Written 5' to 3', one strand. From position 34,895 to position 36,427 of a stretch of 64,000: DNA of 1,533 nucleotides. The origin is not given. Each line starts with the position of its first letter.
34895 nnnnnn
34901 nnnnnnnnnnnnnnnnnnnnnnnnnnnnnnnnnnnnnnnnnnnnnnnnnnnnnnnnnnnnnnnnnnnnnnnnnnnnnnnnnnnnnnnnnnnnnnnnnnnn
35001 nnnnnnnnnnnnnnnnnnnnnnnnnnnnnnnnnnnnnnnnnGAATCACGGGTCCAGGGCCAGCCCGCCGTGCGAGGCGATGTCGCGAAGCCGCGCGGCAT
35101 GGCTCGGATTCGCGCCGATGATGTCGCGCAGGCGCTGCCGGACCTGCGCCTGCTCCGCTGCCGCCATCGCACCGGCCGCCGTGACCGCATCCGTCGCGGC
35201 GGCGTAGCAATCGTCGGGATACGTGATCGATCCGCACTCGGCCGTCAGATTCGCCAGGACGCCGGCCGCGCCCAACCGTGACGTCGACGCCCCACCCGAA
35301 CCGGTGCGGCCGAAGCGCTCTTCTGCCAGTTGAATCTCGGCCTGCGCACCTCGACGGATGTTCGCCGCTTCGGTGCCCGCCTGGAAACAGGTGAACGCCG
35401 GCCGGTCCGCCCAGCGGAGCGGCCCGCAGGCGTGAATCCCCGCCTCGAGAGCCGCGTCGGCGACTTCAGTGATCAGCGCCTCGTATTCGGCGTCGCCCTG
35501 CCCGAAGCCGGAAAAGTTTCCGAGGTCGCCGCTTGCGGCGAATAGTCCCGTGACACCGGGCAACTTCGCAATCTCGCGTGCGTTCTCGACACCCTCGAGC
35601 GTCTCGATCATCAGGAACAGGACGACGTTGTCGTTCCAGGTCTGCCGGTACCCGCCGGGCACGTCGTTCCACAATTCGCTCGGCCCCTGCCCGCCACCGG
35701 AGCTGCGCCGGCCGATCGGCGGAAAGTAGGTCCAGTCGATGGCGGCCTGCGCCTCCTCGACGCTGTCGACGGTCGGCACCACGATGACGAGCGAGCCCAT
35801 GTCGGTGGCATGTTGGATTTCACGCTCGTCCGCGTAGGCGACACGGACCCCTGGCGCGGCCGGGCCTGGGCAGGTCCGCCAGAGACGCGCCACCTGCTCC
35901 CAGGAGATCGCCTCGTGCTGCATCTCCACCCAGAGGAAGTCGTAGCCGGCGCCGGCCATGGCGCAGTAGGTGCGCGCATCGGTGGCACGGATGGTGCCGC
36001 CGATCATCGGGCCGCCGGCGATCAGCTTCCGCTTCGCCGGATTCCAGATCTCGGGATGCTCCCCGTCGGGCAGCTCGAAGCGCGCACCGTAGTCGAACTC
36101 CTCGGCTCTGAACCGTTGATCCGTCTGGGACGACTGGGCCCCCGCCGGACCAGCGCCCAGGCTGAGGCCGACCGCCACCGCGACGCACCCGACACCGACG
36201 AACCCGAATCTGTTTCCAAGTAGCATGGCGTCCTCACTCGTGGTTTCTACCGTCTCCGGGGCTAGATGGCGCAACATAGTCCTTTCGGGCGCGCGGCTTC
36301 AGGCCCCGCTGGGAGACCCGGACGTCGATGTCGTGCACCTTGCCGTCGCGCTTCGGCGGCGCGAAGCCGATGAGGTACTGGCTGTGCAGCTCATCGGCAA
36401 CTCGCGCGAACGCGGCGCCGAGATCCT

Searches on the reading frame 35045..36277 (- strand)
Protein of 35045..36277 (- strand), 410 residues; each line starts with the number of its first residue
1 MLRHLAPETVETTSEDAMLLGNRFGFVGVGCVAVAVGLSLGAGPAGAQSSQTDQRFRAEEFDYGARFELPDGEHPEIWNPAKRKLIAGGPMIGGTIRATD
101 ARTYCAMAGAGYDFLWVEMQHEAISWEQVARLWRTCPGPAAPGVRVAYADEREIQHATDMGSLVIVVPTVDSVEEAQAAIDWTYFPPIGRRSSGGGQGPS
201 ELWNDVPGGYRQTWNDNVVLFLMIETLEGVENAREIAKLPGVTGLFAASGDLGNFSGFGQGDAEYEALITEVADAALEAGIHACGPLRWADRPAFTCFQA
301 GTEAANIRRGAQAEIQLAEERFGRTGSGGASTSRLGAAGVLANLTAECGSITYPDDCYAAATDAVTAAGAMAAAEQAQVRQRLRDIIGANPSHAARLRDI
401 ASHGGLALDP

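Call 3: search_protein_families(library=pfam, proteins=[window:35045-36277:-], max_evalue=0.001)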
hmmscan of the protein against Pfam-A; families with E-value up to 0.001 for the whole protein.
window:35045-36277:- (410 aa): 1 family
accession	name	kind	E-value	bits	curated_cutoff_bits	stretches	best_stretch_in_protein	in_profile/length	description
PF03328.21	HpcH_HpaI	-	6e-14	52.3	25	1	107-292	17-196/221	HpcH/HpaI aldolase/citrate lyase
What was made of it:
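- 35045..36226 (-): HpcH/HpaI-family aldolase with a Sec signal peptide and N- and C-terminal extensions. HpcH_HpaI 6e-14 (call 3).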

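Call 4: search_protein_families(library=ncbifam, proteins=[window:35045-36277:-], max_evalue=0.001)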
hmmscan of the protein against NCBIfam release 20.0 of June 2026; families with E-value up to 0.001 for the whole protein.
window:35045-36277:- (410 aa): 4 families
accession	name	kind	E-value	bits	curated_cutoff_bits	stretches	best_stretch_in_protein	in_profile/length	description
TIGR02311.1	HpaI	equivalog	9.1e-25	87.5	368.8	1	81-290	3-213/249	4-hydroxy-2-oxoheptanedioate aldolase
NF007849.0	PRK10558.1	equivalog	9.1e-18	64.6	393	1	79-279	8-209/256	2-dehydro-3-deoxyglucarate aldolase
TIGR03239.1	GarL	equivalog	3.5e-17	62.8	406.75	1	84-285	6-207/249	2-dehydro-3-deoxyglucarate aldolase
NF007521.0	PRK10128.1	equivalog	7.3e-16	58.5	441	1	78-301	6-230/267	2-keto-3-deoxy-L-rhamnonate aldolase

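Call 60: find_homologous_proteins(query=window:35045-36226:-, max_evalue=1e-10)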
Query window:35045-36226:- (393 aa): 3099 proteins with E <= 1e-10 among 8000 candidates; the best 120 are listed.
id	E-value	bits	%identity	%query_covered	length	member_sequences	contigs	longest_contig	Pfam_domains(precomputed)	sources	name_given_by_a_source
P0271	2.0e-236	803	92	100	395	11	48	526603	PF03328.21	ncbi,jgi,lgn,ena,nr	ncbi:MAG: aldolase/citrate lyase family protein [Vicinamibacterales bacterium]|jgi:2-keto-3-deoxy-L-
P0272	2.4e-222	756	85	100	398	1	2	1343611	PF03328.21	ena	-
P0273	1.5e-214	731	83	100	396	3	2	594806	PF03328.21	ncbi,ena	-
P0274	4.0e-203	693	84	92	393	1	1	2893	PF03328.21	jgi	-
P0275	5.4e-199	679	82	92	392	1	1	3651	PF03328.21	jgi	jgi:2-keto-3-deoxy-L-rhamnonate aldolase RhmA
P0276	5.9e-199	679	80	96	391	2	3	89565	PF03328.21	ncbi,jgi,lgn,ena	-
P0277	3.5e-198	677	79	96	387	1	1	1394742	PF03328.21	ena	-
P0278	8.4e-198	676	79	96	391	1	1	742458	PF03328.21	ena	-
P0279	1.2e-197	675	79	96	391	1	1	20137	PF03328.21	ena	-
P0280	1.5e-197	675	78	96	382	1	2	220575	PF03328.21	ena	-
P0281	1.7e-197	674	80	93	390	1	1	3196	PF03328.21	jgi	jgi:2-keto-3-deoxy-L-rhamnonate aldolase RhmA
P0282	1.8e-197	674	77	98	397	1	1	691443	PF03328.21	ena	-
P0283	2.9e-197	674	79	96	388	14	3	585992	PF03328.21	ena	-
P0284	3.3e-197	674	79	96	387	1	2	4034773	PF03328.21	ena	-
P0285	5.9e-197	673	78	96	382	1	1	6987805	PF03328.21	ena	-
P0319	3.4e-191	654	74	99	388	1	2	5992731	PF03328.21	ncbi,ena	-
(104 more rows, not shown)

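Call 62: find_encoding_contigs(protein=P0285, flank=8000, max_places=1)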
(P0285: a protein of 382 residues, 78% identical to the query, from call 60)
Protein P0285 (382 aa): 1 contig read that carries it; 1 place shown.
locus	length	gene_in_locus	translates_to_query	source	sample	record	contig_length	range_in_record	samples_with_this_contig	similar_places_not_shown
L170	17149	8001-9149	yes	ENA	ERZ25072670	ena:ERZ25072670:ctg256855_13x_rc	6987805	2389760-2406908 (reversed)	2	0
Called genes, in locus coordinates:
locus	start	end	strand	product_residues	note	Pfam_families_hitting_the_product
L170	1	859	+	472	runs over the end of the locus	-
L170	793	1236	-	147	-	-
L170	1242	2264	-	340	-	PF01040:UbiA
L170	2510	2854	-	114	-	PF03795:YCII (weak)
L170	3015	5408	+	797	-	PF00912:Transgly, PF00905:Transpeptidase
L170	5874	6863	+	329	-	-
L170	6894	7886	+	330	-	-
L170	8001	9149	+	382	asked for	PF03328:HpcH_HpaI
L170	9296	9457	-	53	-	-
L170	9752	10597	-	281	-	-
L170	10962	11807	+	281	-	PF13709:DUF4159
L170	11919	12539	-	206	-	PF13358:DDE_3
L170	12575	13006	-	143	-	PF13384:HTH_23 (weak), PF13551:HTH_29 (weak), PF13565:HTH_32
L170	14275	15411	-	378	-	PF24684:Vgb_lyase (faint), PF08450:SGL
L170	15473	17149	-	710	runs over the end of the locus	PF01011:PQQ, PF13360:PQQ_2 (faint)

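Call 63: find_encoding_contigs(protein=P0319, flank=8000, max_places=1)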
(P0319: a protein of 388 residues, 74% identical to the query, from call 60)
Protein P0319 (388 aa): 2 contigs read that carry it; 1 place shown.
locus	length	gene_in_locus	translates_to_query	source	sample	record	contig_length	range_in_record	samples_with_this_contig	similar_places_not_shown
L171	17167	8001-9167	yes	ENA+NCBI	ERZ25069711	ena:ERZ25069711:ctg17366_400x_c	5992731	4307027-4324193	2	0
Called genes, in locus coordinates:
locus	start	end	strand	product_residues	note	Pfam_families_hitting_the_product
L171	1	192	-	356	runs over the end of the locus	PF00756:Esterase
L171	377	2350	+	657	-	PF01011:PQQ, PF13360:PQQ_2 (weak)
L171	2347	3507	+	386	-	PF05222:AlaDh_PNT_N, PF01262:AlaDh_PNT_C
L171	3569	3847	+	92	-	PF12769:PNTB_4TM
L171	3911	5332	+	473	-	PF02233:PNTB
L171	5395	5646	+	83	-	-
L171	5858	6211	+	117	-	-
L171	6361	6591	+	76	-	PF01402:RHH_1 (weak)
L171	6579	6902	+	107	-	PF02452:PemK_toxin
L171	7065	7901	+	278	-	PF01149:Fapy_DNA_glyco, PF06831:H2TH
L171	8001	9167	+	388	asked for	PF03328:HpcH_HpaI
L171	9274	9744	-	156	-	PF18899:DUF5655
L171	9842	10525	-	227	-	PF09335:VTT_dom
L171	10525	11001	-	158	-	PF01641:SelR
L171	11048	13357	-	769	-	PF06452:CBM9_1, PF19313:DUF5916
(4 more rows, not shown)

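Call 64: find_encoding_contigs(protein=P0277, flank=8000, max_places=1)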
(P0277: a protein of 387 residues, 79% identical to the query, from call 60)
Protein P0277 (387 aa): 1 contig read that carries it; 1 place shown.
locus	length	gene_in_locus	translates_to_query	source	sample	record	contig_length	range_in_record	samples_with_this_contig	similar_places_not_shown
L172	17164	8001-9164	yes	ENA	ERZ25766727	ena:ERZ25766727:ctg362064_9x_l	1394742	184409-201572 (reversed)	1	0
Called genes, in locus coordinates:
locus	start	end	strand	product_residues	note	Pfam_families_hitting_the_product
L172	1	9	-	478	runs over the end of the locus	PF13701:DDE_Tnp_1_4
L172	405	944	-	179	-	-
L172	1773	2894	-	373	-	-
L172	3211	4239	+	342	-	PF13360:PQQ_2, PF01011:PQQ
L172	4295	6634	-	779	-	PF01804:Penicil_amidase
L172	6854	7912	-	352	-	-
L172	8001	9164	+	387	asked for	PF03328:HpcH_HpaI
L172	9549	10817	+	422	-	PF00270:DEAD, PF04851:ResIII (weak), PF00271:Helicase_C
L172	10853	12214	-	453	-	PF05598:DUF772, PF01609:DDE_Tnp_1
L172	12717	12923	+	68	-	PF00313:CSD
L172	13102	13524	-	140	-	PF17167:Glyco_hydro_94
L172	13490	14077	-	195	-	PF17167:Glyco_hydro_94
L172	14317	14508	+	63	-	-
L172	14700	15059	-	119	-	-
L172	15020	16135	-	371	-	PF13701:DDE_Tnp_1_4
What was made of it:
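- Aldolase orthologues have unrelated neighbours (calls 62-64).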
